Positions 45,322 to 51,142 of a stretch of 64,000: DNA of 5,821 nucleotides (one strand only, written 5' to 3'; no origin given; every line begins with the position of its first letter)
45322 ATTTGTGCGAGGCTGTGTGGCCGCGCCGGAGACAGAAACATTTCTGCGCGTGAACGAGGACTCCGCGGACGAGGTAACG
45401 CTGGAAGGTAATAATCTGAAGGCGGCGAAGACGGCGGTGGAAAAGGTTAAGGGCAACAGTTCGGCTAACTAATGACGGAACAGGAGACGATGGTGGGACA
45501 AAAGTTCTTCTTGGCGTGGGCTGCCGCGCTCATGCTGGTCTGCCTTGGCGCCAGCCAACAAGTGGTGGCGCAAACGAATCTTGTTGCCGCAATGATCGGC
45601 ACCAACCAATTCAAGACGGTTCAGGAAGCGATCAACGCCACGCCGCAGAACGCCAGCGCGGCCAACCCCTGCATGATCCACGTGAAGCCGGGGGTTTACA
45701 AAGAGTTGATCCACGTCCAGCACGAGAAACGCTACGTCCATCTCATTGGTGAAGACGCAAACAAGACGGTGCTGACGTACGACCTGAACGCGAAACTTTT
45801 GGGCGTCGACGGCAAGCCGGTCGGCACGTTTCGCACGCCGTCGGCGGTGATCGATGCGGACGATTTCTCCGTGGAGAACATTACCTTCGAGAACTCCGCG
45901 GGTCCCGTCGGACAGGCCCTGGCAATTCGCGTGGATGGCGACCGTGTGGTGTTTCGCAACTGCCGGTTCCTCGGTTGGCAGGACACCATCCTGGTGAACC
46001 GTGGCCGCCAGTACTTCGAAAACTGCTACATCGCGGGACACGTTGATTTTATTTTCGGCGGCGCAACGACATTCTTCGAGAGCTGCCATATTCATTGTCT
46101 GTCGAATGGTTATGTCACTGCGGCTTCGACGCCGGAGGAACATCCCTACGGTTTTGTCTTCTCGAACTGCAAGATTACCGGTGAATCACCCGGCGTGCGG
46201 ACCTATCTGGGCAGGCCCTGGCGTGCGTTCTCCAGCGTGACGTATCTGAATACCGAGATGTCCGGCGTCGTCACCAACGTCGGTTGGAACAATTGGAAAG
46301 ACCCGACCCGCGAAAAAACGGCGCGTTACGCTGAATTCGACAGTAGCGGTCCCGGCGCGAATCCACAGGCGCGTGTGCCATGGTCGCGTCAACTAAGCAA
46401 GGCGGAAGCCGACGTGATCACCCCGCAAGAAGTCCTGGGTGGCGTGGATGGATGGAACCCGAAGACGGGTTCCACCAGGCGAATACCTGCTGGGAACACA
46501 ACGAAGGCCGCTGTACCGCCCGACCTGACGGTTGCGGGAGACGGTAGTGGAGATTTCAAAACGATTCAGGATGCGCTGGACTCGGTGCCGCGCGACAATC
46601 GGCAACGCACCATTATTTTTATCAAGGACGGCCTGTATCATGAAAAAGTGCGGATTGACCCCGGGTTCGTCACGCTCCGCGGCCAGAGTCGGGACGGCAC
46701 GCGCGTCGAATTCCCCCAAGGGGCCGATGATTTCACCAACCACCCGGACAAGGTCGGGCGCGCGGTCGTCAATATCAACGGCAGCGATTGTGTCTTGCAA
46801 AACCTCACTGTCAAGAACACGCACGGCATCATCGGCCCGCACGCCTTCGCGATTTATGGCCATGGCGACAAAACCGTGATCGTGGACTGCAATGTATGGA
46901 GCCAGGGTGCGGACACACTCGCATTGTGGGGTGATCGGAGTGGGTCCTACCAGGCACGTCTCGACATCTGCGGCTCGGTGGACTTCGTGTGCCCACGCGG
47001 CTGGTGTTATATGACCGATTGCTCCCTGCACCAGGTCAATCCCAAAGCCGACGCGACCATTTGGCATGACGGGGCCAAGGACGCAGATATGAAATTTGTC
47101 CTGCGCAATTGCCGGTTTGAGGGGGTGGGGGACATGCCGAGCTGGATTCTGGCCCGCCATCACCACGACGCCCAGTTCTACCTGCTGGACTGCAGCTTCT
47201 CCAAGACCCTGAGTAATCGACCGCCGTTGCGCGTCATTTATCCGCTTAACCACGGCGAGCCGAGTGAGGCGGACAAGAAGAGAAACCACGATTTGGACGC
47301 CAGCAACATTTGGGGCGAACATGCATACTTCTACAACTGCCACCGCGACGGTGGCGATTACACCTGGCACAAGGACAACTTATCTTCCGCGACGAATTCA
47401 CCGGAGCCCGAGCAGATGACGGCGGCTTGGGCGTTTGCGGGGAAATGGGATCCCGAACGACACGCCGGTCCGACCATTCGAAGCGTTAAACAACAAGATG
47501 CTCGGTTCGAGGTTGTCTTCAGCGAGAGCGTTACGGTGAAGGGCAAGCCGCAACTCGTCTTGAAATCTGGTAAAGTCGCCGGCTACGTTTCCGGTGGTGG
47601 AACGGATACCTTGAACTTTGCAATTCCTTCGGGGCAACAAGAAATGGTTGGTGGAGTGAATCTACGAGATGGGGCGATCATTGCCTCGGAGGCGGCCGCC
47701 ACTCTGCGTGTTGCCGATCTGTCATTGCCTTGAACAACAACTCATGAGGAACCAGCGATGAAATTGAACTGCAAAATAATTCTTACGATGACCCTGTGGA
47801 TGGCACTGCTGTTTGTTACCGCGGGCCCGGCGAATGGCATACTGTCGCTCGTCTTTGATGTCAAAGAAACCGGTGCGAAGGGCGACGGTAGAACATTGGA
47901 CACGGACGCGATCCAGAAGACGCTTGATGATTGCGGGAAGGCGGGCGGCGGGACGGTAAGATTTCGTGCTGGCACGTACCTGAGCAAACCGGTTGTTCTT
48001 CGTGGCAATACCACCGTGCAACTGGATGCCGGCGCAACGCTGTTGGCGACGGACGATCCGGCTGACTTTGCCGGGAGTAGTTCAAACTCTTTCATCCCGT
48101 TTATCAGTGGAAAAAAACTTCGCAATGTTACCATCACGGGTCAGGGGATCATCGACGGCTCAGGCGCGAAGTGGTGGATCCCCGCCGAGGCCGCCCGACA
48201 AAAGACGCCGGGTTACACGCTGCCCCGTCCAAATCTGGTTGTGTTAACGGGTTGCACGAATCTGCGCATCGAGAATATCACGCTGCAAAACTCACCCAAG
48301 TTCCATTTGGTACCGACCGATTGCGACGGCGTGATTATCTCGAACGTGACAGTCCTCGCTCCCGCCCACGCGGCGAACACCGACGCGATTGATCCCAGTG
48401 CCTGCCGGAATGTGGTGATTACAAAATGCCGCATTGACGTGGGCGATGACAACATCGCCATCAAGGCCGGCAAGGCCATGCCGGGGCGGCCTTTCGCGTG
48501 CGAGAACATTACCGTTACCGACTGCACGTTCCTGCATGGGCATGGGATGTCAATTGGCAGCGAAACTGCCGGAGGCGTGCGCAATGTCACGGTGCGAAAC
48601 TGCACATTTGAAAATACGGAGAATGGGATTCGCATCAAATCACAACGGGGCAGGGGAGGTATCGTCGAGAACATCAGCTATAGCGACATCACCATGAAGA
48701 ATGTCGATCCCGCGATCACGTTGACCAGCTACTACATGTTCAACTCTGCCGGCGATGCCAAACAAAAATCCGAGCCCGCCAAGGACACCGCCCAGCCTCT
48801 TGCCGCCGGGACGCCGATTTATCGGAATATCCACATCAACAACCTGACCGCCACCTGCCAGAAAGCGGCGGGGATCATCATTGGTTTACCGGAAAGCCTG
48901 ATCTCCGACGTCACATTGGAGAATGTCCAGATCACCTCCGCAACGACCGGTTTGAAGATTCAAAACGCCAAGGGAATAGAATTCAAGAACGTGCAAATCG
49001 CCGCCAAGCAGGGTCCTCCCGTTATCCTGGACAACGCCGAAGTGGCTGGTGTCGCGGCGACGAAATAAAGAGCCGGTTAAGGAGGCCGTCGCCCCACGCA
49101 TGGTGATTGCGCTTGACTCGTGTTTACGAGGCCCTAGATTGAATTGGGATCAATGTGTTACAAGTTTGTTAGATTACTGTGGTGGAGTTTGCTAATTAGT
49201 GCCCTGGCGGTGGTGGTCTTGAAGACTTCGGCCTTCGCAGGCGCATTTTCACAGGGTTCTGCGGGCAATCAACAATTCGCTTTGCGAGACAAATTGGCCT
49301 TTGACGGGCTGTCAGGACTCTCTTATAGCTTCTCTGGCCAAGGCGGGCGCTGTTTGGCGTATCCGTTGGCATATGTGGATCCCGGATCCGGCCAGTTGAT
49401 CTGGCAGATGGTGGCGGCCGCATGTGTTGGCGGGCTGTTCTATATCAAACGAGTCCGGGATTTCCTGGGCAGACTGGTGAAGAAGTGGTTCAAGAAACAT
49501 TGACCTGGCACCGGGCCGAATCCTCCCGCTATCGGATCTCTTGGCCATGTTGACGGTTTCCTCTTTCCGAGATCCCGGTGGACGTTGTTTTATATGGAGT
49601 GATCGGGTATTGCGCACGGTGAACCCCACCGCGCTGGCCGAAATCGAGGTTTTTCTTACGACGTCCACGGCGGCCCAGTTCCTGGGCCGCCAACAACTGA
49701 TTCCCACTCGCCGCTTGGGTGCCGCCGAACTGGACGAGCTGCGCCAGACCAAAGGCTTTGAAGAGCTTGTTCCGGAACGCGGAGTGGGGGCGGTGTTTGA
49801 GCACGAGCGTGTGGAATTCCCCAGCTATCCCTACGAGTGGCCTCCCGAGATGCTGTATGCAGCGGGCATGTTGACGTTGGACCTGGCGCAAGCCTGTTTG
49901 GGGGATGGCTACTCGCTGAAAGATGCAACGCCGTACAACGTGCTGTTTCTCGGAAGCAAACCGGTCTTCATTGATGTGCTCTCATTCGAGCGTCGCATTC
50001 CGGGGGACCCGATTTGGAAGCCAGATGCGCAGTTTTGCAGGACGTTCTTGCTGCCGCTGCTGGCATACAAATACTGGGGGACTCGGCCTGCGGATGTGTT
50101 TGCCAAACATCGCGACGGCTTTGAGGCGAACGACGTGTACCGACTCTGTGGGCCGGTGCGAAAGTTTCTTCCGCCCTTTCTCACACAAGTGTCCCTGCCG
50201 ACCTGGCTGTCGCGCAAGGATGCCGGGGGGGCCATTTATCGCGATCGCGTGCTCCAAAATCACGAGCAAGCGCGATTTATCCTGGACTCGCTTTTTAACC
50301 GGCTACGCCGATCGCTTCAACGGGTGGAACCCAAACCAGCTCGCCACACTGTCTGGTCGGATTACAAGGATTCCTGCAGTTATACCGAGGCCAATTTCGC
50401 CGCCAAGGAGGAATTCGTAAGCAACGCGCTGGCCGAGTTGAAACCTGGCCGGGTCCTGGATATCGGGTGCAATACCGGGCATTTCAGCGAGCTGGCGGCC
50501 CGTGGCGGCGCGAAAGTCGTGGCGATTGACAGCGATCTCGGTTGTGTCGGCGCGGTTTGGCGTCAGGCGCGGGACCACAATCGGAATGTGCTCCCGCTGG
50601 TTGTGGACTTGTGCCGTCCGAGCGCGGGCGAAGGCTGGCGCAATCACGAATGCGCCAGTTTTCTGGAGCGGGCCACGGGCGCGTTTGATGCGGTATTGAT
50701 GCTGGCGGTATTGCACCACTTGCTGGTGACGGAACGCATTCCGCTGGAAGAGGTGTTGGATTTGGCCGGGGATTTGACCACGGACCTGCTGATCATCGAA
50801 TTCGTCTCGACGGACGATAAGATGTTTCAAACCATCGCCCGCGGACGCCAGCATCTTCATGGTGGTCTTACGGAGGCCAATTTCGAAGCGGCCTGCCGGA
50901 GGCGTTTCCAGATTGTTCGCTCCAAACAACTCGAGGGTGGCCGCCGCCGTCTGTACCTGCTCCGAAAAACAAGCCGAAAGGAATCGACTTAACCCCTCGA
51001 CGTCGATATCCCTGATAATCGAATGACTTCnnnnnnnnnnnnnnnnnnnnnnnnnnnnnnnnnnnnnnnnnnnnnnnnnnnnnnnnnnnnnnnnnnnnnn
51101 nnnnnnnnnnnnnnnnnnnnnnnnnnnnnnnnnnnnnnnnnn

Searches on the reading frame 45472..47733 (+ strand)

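Call 21: search_protein_families(library=pfam, proteins=[window:45472-47733:+], max_evalue=0.001)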
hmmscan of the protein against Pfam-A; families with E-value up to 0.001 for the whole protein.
window:45472-47733:+ (753 aa): 1 family
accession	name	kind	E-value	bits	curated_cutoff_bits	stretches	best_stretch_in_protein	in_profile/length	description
PF01095.25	Pectinesterase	-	1.4e-95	319.9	27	2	37-323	2-296/298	Pectinesterase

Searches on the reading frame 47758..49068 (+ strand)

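Call 21: search_protein_families(library=pfam, proteins=[window:47758-49068:+], max_evalue=0.001)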
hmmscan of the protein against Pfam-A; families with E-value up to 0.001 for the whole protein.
window:47758-49068:+ (436 aa): 3 families
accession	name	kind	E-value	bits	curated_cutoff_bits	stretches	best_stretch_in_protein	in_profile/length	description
PF00295.23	Glyco_hydro_28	-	2.7e-63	214.5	22.9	1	83-405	29-319/324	Glycosyl hydrolases family 28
PF12708.12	Pect-lyase_RHGA_epim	-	1.8e-14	54.5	27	1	33-291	2-212/213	Rhamnogalacturonase A/epimerase, pectate lyase-like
PF13229.12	Beta_helix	-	1.3e-10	41.6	25.9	1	161-298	26-149/158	Right handed beta helix region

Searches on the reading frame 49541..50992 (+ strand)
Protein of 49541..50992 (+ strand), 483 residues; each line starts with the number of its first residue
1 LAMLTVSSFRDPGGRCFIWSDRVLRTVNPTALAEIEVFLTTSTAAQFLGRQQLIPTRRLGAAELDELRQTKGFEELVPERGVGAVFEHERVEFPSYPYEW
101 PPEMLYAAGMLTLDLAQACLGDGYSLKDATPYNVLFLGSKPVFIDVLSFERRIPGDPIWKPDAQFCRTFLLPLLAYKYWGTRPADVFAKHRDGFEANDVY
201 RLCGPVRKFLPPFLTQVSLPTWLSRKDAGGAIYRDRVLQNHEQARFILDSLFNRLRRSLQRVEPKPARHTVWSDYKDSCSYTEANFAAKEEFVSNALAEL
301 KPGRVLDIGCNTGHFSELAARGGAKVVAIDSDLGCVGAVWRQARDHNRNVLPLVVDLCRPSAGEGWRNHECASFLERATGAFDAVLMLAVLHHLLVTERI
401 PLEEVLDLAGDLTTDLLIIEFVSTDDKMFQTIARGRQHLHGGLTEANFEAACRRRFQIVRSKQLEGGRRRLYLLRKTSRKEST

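Call 21: search_protein_families(library=pfam, proteins=[window:49541-50992:+], max_evalue=0.001)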
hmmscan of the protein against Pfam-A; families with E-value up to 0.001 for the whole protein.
window:49541-50992:+ (483 aa): 5 families
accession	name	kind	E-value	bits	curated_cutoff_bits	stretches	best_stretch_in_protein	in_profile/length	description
PF13489.12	Methyltransf_23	-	1.1e-09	38.7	27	1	290-395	10-95/164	Methyltransferase domain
PF08242.18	Methyltransf_12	-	1.3e-06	29.4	30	1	306-398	1-79/98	Methyltransferase domain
PF13649.12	Methyltransf_25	-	3.6e-06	28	27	1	305-394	1-77/97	Methyltransferase domain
PF08241.18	Methyltransf_11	-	6.2e-06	27.2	21.2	1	306-395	1-74/95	Methyltransferase domain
PF08003.17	Methyltransf_9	-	0.00037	20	23.8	0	289-357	103-176/315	Protein of unknown function (DUF1698)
